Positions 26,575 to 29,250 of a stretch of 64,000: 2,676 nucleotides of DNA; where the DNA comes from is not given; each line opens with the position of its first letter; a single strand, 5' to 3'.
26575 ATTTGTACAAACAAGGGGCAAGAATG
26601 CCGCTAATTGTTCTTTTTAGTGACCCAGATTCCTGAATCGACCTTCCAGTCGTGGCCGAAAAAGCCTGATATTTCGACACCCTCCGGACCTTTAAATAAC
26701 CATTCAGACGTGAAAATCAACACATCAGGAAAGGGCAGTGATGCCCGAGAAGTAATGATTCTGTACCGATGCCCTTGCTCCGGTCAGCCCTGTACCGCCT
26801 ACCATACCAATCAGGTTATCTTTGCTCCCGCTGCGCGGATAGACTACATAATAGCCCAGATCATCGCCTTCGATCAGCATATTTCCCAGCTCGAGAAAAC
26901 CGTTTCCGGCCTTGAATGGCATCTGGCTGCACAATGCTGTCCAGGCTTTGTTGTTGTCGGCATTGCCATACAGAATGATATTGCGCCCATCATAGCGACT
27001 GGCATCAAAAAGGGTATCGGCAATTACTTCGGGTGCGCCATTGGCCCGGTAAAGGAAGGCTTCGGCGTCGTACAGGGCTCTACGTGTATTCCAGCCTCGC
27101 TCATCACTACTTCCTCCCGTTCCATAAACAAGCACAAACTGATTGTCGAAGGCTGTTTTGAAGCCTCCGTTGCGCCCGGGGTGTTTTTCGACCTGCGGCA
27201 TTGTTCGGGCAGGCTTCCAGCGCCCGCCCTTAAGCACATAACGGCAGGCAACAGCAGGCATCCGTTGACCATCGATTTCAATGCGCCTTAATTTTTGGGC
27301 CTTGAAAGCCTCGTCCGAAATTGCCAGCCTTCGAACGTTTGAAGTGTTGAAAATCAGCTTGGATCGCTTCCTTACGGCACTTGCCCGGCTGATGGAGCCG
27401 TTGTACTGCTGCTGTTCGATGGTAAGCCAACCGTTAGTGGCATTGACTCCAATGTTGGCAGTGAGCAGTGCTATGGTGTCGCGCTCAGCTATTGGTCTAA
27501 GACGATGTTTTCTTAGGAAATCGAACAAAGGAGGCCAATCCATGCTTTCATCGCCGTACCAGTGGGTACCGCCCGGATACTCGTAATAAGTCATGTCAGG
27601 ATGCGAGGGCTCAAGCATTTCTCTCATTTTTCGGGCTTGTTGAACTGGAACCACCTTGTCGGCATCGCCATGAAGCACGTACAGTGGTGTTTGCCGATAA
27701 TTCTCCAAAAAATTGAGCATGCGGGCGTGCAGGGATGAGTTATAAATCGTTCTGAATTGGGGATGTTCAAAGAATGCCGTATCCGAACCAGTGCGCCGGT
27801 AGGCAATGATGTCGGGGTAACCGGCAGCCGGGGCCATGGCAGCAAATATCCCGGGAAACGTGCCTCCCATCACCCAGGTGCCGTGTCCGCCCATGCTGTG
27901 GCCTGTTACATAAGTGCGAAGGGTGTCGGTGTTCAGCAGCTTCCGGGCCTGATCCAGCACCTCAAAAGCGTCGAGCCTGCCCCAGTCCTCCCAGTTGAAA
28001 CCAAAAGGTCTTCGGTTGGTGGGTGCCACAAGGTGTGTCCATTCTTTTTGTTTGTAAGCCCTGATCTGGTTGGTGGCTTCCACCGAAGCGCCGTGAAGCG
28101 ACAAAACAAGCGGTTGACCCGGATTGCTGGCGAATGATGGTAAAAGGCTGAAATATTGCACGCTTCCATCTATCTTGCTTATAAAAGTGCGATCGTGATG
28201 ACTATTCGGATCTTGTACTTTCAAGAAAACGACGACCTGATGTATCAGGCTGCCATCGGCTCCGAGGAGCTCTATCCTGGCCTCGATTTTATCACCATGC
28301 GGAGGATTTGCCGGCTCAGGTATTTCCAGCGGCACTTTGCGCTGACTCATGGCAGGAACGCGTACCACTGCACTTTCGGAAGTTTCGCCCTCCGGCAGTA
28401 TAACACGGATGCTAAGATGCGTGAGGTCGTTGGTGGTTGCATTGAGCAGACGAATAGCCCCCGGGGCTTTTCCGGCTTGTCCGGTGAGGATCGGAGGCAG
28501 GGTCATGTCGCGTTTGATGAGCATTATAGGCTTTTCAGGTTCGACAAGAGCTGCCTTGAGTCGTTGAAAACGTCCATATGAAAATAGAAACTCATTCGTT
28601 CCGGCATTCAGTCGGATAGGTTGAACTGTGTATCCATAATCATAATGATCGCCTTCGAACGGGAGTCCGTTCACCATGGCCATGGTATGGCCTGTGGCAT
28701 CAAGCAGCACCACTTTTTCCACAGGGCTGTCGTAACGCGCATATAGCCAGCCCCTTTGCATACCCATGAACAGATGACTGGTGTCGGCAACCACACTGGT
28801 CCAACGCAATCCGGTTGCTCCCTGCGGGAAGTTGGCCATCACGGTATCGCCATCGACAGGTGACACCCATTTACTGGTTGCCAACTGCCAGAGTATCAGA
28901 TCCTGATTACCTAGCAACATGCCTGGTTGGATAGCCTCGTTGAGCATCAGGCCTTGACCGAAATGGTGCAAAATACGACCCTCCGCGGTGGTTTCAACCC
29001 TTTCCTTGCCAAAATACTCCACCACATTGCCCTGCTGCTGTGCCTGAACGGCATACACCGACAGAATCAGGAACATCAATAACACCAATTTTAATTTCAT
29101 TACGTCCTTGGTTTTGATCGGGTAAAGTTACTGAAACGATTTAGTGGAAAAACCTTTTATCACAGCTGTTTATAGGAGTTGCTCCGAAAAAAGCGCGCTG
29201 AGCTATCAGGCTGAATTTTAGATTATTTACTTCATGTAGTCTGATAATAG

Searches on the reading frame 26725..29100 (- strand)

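Call 7: search_protein_families(library=pfam, proteins=[window:26725-29100:-], max_evalue=0.01)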
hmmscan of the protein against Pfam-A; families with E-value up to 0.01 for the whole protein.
window:26725-29100:- (791 aa): 8 families
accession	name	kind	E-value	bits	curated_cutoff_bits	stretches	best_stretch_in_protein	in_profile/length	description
PF00326.27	Peptidase_S9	-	3.4e-12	46.7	22.6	1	369-518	39-192/213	Prolyl oligopeptidase family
PF12146.15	Hydrolase_4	-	4.1e-07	30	27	1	440-513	161-232/239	Serine aminopeptidase, S33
PF12697.13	Abhydrolase_6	-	0.00027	22.1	26.3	1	358-518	31-209/217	Alpha/beta hydrolase family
PF20434.5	BD-FAE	-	0.00029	20.9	26.8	0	469-496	188-215/215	BD-FAE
PF00561.26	Abhydrolase_1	-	0.00036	20.7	25.8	0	452-514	185-239/245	alpha/beta hydrolase fold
PF01738.24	DLH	-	0.00085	19.4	21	1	390-514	93-187/217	Dienelactone hydrolase family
PF00756.26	Esterase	-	0.0024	18.1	22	1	379-428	100-149/251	Putative esterase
PF02230.22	Abhydrolase_2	-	0.0046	17.3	23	1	467-521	153-207/217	Phospholipase/Carboxylesterase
